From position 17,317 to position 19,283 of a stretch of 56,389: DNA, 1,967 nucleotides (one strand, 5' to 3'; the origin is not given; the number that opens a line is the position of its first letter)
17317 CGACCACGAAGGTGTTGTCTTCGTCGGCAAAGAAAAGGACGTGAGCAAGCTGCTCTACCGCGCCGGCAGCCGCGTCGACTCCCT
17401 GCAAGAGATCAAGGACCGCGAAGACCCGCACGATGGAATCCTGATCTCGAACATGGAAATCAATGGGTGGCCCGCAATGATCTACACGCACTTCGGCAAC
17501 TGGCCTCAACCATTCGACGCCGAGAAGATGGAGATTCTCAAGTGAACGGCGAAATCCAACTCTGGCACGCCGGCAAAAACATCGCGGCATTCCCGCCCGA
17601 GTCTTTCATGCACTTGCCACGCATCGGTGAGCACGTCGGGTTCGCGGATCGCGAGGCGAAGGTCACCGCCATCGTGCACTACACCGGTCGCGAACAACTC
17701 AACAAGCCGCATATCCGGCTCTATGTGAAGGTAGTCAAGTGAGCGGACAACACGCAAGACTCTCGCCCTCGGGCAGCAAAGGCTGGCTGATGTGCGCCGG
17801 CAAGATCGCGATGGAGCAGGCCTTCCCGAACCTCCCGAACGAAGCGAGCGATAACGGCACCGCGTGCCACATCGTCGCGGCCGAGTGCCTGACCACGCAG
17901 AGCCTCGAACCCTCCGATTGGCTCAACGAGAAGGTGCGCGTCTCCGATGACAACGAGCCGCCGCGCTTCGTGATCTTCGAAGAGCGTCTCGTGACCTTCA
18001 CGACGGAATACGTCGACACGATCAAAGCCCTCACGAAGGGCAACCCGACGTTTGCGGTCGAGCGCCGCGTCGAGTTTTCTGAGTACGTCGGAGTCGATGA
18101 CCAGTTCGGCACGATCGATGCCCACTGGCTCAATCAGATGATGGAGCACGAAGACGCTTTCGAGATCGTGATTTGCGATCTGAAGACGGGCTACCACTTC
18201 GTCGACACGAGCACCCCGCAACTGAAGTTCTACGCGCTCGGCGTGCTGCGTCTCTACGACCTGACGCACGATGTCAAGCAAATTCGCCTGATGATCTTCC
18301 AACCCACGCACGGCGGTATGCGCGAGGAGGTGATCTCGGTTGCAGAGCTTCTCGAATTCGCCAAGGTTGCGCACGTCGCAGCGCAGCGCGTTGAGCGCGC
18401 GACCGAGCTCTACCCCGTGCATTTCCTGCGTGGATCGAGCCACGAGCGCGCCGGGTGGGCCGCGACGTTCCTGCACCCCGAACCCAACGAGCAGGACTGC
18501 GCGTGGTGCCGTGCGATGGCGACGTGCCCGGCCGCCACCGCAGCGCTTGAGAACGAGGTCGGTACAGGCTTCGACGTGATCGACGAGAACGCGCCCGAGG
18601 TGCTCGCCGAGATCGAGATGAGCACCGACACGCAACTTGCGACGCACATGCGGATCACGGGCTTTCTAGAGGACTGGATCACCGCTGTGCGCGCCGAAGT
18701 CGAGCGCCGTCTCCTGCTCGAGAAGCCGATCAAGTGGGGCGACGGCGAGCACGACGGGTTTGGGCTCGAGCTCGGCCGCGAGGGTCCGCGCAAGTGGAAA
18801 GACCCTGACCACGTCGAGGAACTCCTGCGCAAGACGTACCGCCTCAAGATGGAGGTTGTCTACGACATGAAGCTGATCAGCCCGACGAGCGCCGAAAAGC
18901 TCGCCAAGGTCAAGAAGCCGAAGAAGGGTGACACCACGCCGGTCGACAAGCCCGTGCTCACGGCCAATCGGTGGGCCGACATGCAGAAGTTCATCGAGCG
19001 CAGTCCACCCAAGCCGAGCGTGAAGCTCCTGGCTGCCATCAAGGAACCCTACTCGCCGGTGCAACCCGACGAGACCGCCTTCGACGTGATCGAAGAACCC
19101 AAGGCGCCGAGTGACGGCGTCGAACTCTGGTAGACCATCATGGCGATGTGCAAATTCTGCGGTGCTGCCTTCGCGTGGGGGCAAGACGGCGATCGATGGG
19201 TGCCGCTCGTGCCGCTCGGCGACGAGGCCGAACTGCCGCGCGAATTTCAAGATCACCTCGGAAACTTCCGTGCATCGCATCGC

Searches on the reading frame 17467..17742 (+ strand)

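Call 75: search_protein_families(library=pfam, proteins=[window:17467-17742:+], max_evalue=0.05)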
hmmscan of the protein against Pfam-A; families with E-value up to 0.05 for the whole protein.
window:17467-17742:+ (91 aa): 1 family
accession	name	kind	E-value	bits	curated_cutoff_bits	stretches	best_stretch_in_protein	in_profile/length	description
PF23090.1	MBTPS1_4th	-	0.049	13.5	27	1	21-64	160-203/275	MBTPS1, fourth GATase-like domain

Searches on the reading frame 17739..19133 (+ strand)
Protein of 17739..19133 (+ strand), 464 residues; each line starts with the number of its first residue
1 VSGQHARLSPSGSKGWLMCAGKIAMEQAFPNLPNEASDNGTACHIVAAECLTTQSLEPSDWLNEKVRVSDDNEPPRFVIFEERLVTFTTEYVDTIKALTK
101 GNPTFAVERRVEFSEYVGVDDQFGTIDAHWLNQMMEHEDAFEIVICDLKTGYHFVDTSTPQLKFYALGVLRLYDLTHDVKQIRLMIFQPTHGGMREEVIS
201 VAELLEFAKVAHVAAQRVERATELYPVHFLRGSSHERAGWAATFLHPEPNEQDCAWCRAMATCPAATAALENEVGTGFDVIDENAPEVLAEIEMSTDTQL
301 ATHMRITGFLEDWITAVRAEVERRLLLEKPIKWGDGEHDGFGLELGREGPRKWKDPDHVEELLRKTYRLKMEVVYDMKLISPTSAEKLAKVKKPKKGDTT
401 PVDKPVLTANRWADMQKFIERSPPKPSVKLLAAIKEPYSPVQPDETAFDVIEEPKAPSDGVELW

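Call 34: search_protein_families(library=pfam, proteins=[window:17739-19133:+], max_evalue=0.01)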
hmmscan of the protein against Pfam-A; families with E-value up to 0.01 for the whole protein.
window:17739-19133:+ (464 aa): 2 families
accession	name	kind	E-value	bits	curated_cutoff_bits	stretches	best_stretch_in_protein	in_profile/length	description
PF10926.14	DUF2800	-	5.7e-47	161.1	21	1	5-427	1-359/368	Protein of unknown function (DUF2800)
PF12705.13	PDDEXK_1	-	1.1e-07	32.5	22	1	35-264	30-247/247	PD-(D/E)XK nuclease superfamily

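Call 64: find_related_loci(query=A5, collection=viral_contigs, flank=7000)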
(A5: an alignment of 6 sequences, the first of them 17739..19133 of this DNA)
Query A5 (464 aa) in viral_contigs; peptide patterns used: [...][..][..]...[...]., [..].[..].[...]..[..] (x = any residue, [..] = any of these).
117 stretches matched a pattern; 45 encode a relative of the query (tblastn E <= 1e-3); 45 distinct loci.
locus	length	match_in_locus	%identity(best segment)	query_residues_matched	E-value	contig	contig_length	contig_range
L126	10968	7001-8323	50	1-453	2e-129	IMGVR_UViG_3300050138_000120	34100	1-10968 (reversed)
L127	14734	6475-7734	48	4-450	9e-114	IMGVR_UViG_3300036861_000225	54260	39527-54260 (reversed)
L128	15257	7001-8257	45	5-450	4e-107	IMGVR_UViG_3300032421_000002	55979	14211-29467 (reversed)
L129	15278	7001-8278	44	4-452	8e-107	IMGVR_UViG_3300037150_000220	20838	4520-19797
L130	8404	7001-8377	42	1-463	5e-100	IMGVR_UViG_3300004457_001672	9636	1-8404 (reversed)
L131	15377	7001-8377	42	1-463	1e-98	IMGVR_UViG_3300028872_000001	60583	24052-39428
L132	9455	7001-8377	42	1-463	1e-98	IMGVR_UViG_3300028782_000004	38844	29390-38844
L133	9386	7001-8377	42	1-463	1e-98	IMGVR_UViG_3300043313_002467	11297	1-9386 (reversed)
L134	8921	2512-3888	42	1-463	1e-98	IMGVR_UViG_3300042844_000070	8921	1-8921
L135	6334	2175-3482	41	4-453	5e-91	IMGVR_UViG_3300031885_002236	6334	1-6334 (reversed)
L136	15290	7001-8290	39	3-453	3e-90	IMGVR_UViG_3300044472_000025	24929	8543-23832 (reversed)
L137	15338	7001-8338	39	4-453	2e-80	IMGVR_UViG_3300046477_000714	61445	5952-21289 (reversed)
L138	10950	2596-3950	47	5-453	2e-92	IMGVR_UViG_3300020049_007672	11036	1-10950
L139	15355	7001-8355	46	5-453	5e-92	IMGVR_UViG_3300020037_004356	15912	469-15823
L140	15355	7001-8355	47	5-453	5e-92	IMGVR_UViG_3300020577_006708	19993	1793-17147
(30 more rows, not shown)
